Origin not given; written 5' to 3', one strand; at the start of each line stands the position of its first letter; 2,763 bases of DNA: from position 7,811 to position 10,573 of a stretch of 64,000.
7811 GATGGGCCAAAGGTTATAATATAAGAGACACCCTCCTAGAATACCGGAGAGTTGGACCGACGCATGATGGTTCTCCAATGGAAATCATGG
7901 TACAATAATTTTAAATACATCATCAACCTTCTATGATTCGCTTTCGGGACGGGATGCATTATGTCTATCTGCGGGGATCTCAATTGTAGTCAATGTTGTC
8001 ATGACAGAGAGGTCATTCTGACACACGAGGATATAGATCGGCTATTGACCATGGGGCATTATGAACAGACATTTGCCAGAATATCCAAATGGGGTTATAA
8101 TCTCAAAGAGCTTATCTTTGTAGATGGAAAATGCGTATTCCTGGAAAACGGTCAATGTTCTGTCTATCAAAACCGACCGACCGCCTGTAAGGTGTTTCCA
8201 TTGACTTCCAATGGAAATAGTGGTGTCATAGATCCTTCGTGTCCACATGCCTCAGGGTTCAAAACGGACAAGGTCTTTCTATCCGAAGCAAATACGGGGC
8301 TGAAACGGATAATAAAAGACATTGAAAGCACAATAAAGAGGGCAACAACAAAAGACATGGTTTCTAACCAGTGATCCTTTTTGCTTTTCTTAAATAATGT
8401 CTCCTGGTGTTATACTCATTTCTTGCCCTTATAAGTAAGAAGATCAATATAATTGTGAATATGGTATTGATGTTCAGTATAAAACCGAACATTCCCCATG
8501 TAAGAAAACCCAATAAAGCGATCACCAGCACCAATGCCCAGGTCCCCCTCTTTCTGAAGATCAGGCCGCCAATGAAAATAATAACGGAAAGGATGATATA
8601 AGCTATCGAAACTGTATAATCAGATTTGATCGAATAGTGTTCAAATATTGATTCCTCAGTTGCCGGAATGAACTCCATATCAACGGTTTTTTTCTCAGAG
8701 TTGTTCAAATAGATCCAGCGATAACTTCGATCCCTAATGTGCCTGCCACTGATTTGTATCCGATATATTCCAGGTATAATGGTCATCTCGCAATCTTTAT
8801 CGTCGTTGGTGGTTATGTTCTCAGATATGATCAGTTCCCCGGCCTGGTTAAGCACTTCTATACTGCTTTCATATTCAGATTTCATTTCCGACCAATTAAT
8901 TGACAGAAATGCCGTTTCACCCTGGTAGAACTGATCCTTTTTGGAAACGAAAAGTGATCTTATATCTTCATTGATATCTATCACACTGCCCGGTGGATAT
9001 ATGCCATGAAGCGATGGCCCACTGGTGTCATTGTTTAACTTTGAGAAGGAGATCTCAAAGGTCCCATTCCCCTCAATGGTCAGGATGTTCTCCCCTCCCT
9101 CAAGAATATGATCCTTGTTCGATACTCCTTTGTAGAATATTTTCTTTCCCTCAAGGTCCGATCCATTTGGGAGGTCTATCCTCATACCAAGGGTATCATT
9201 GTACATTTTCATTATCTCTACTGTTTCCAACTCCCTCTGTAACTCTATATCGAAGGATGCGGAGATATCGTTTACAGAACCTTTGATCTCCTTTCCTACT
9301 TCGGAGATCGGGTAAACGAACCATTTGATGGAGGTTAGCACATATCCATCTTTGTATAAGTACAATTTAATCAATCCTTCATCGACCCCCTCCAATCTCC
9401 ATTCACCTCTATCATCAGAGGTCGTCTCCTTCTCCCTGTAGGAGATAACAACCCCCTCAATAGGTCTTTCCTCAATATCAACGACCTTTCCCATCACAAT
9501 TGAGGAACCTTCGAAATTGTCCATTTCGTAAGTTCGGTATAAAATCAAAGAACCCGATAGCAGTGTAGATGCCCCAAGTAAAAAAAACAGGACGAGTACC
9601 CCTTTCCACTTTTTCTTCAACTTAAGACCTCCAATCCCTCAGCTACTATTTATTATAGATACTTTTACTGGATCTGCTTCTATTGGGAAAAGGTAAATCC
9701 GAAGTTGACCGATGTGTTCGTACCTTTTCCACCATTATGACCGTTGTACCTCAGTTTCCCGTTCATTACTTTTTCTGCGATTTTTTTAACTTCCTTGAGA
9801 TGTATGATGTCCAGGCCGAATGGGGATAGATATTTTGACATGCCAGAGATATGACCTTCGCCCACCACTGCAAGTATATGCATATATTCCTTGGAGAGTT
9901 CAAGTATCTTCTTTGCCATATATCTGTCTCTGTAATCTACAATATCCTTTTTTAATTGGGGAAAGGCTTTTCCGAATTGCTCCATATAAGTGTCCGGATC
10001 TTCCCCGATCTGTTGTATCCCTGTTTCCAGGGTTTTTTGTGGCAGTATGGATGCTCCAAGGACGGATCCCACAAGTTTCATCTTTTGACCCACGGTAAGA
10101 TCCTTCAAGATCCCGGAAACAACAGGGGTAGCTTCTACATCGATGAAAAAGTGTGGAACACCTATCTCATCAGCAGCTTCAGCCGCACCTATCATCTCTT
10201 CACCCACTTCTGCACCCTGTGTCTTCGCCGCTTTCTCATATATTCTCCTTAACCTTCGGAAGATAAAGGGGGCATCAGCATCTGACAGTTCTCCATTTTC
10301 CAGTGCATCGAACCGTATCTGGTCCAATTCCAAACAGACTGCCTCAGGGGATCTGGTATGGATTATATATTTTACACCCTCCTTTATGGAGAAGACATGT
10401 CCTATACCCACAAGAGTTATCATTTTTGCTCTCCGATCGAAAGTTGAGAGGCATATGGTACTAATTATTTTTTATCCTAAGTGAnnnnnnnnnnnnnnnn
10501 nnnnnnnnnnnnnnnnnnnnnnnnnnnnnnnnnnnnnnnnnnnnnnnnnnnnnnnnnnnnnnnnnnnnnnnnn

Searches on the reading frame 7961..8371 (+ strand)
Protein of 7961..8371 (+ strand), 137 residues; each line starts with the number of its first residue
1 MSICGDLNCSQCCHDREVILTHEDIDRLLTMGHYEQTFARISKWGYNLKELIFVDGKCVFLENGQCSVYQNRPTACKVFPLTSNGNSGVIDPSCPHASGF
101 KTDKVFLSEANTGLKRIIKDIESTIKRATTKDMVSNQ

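Call 25: search_protein_families(library=pfam, proteins=[window:7961-8371:+], max_evalue=0.00001)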
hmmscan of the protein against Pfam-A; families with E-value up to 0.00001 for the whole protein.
window:7961-8371:+ (137 aa): 1 family
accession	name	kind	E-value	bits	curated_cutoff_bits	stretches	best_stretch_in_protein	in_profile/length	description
PF03692.20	CxxCxxCC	-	1.3e-14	55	23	1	6-95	4-85/85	Putative zinc- or iron-chelating domain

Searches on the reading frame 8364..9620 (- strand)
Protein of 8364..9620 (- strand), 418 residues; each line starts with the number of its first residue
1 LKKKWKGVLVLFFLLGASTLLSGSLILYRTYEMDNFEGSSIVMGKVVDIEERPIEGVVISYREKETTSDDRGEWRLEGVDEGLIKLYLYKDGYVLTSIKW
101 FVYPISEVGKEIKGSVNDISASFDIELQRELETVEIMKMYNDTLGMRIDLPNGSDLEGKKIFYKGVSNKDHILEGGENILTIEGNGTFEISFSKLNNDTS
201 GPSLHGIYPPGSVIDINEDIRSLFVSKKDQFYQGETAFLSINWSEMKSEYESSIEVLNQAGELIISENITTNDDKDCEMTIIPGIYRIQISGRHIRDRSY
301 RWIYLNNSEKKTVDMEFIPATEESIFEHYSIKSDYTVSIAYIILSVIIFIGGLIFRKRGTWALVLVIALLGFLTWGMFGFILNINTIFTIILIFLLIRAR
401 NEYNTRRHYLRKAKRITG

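Call 25: search_protein_families(library=pfam, proteins=[window:8364-9620:-], max_evalue=0.00001)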
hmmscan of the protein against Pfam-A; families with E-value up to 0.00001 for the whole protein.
window:8364-9620:- (418 aa): 1 family
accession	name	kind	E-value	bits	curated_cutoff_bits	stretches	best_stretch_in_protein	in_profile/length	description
PF13620.12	CarboxypepD_reg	-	2.3e-06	28.3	32.3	0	42-98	2-64/82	Carboxypeptidase regulatory-like domain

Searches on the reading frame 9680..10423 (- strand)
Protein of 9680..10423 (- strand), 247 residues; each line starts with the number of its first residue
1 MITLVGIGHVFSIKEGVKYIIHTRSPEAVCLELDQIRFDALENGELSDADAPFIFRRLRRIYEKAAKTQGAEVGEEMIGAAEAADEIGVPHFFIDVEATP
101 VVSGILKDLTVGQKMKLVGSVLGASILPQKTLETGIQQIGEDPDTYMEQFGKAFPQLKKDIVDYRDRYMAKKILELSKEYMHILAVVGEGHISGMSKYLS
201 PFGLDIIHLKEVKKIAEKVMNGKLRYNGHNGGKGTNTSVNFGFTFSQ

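Call 25: search_protein_families(library=pfam, proteins=[window:9680-10423:-], max_evalue=0.00001)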
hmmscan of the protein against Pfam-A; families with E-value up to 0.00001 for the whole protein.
window:9680-10423:- (247 aa): 1 family
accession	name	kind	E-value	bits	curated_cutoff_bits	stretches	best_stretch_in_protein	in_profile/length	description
PF01963.22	TraB_PrgY_gumN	-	1.2e-09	38.9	26.8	1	142-198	192-250/263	TraB/PrgY/gumN family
